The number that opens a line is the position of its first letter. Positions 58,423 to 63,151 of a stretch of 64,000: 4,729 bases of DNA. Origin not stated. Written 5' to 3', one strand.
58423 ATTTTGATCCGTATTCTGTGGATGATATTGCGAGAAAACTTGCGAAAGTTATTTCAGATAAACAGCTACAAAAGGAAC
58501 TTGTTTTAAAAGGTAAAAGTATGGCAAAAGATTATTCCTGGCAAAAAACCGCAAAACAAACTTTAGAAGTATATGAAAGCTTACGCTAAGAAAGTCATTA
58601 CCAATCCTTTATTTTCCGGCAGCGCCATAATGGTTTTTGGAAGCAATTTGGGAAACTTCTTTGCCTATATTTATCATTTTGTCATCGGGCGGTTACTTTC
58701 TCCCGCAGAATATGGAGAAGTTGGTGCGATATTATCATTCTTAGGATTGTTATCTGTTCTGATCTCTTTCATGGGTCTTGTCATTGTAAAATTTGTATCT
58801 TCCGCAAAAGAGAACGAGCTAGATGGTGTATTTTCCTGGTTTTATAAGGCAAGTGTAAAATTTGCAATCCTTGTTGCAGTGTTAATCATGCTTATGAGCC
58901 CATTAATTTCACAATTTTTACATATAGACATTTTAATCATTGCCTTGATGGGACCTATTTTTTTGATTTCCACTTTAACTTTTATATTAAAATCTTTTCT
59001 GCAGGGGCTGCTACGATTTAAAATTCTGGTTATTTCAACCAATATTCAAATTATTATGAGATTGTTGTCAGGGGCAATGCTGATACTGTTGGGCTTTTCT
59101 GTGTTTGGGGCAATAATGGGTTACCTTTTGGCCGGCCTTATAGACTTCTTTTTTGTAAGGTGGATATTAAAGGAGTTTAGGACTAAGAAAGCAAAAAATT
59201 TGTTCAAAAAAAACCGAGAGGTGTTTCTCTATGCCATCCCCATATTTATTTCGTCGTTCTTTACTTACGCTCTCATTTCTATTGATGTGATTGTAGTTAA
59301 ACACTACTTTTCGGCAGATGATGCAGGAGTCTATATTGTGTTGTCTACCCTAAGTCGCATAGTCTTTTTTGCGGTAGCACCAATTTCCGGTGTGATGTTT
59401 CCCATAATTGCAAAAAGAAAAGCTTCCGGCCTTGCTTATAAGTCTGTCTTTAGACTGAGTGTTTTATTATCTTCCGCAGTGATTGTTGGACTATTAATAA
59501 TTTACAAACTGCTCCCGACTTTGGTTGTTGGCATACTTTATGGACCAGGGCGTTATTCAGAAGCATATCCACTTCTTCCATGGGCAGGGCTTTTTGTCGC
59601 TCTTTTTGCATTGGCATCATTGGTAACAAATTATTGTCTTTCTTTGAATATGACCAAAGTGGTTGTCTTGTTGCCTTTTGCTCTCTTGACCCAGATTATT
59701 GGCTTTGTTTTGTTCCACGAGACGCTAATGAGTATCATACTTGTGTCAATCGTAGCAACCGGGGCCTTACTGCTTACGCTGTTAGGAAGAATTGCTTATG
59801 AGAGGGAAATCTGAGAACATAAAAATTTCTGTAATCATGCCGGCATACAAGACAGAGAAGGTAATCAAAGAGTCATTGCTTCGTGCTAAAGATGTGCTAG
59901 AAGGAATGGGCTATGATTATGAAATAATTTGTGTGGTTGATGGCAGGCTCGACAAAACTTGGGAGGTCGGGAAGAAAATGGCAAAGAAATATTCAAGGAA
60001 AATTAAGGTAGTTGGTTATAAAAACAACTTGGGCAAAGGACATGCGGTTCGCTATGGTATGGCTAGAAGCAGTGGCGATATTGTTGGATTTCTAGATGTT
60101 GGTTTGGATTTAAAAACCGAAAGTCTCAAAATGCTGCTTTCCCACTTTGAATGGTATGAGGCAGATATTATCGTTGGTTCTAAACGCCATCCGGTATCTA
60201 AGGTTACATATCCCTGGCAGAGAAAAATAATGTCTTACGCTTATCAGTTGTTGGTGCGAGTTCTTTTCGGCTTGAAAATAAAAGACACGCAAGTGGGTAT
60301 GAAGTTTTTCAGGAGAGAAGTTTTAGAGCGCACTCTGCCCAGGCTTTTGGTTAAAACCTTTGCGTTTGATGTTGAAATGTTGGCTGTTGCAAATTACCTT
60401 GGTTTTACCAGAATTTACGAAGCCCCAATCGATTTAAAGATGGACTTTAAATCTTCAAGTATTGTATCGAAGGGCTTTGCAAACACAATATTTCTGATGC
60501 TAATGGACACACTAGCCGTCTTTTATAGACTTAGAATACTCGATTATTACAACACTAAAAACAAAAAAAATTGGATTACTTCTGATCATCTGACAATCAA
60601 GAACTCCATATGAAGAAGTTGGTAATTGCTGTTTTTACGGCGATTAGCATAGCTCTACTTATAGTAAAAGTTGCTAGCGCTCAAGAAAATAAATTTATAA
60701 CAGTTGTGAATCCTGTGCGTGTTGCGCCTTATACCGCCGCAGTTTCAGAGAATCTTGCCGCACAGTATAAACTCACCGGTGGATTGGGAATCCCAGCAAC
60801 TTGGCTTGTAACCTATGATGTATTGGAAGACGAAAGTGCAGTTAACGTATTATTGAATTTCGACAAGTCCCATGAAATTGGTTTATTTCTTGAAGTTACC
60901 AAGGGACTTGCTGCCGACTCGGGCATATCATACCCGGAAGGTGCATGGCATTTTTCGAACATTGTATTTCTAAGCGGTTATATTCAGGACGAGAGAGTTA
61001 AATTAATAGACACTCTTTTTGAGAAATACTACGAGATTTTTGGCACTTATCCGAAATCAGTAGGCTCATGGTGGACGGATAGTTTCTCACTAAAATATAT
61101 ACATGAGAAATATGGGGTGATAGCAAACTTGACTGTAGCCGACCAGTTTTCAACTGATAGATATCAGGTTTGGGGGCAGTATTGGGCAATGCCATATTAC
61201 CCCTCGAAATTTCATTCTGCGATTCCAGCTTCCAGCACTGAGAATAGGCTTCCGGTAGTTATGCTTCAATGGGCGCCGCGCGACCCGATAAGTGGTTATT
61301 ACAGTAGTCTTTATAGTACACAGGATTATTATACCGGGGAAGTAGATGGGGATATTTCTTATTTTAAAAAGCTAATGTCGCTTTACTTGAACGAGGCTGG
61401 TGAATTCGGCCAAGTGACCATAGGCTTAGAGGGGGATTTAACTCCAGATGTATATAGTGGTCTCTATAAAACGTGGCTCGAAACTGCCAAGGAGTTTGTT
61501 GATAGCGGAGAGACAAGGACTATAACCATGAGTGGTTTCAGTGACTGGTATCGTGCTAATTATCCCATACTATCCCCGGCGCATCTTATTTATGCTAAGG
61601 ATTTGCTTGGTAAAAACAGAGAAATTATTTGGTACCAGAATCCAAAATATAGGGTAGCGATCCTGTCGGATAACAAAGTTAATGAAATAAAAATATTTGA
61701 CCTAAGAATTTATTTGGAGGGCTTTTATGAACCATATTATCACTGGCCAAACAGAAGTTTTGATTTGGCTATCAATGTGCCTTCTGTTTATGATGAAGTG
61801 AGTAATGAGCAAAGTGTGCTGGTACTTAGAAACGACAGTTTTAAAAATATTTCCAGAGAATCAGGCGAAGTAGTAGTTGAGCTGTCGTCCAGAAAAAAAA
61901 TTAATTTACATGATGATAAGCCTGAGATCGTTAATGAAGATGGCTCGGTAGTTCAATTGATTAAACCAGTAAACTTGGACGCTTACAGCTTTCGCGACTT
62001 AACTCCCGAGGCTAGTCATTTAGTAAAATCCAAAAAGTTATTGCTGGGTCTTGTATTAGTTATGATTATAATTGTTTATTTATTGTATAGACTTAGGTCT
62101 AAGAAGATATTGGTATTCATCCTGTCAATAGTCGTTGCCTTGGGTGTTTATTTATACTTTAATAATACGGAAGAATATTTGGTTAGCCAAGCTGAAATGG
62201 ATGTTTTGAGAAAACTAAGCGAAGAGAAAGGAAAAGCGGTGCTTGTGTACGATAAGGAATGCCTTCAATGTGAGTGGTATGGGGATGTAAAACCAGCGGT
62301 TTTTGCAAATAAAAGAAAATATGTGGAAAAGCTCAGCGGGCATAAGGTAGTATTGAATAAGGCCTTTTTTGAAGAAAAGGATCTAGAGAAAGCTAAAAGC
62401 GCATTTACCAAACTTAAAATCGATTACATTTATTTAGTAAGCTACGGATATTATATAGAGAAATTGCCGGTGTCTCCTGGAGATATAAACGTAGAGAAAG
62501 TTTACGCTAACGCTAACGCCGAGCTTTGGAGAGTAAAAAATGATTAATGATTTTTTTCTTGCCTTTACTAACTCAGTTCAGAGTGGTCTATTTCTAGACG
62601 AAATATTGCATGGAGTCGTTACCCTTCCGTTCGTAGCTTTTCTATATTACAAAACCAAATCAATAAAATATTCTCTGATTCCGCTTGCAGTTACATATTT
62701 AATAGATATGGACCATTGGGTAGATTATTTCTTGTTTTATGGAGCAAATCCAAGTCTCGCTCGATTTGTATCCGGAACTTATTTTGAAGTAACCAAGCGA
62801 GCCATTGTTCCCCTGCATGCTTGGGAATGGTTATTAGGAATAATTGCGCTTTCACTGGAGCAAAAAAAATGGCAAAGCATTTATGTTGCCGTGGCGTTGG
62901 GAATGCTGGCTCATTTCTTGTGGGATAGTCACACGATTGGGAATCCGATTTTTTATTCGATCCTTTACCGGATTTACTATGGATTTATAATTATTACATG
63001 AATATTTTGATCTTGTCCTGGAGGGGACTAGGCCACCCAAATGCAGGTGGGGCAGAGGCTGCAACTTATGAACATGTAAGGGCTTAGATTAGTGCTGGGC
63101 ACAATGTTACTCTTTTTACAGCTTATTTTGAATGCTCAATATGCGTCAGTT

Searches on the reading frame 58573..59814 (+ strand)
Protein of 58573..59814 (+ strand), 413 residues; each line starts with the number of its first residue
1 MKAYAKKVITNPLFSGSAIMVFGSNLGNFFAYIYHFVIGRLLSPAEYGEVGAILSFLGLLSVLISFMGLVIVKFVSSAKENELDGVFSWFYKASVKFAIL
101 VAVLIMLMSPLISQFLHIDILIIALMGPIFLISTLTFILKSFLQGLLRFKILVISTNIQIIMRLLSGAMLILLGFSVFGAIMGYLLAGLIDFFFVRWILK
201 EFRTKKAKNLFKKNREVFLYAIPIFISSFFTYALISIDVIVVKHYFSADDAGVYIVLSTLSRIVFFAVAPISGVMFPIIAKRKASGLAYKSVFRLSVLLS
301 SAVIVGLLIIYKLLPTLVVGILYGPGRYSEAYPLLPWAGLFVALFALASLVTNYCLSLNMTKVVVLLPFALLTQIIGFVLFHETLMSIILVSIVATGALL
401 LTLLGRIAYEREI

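Call 9: search_protein_families(library=pfam, proteins=[window:58573-59814:+], max_evalue=0.01)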
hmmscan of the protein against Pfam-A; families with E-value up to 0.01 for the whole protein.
window:58573-59814:+ (413 aa): 2 families
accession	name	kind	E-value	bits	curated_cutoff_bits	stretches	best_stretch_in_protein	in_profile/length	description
PF01943.22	Polysacc_synt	-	2.4e-24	86.7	28.2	1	18-281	6-272/274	Polysaccharide biosynthesis protein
PF13440.11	Polysacc_synt_3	-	3e-20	73.1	23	1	37-324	1-285/293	Polysaccharide biosynthesis protein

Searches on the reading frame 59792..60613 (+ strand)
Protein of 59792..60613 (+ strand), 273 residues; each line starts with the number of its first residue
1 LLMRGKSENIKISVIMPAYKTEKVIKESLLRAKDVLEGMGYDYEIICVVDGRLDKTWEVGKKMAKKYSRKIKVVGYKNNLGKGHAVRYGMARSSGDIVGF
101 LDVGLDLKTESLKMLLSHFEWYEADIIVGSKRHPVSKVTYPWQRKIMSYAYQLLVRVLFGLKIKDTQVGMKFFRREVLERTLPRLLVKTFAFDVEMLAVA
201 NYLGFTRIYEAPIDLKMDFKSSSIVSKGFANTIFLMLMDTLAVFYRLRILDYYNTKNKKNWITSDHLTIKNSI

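Call 9: search_protein_families(library=pfam, proteins=[window:59792-60613:+], max_evalue=0.01)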
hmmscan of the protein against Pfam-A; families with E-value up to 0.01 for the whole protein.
window:59792-60613:+ (273 aa): 2 families
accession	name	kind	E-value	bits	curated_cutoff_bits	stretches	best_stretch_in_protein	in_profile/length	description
PF00535.33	Glycos_transf_2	-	2.6e-24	86.5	23.3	1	13-180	1-166/168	Glycosyl transferase family 2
PF13641.12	Glyco_tranf_2_3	-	5.9e-06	26.9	27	1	12-199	3-193/230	Glycosyltransferase like family 2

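Call 40: search_protein_families(library=ncbifam, proteins=[window:59792-60613:+], max_evalue=1e-8)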
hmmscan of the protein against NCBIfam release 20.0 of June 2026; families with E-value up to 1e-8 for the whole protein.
window:59792-60613:+ (273 aa): 4 families
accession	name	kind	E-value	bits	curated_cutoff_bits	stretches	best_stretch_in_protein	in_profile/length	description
NF007986.1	PRK10714.1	equivalog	9.3e-13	47.9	529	1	11-182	7-173/316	undecaprenyl-phosphate 4-deoxy-4-formamido-L-arabinose transferase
NF047588.1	GlcsyltransPgfSStrep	equivalog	2.3e-12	46.7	500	1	10-180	1-166/308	glycosyltransferase PgfS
TIGR03937.1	PgaC_IcaA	equivalog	1e-11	44.4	422.3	1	8-120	43-151/407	poly-beta-1,6-N-acetyl-D-glucosamine synthase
NF058614.1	PPMAGASynPpgS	equivalog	6.1e-10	38.9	370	1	13-217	3-198/226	polyprenyl-phospho-N-acetylgalactosaminyl synthase PpgS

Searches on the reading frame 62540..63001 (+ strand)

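Call 9: search_protein_families(library=pfam, proteins=[window:62540-63001:+], max_evalue=0.01)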
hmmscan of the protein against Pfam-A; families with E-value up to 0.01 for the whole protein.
window:62540-63001:+ (153 aa): 2 families
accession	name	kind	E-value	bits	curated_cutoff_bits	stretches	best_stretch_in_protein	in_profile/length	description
PF19617.4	DUF6122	-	4e-05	24.5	27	1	26-101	13-86/102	Family of unknown function (DUF6122)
PF00882.24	Zn_dep_PLPC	-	0.0014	19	26.8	1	87-132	51-96/167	Zinc dependent phospholipase C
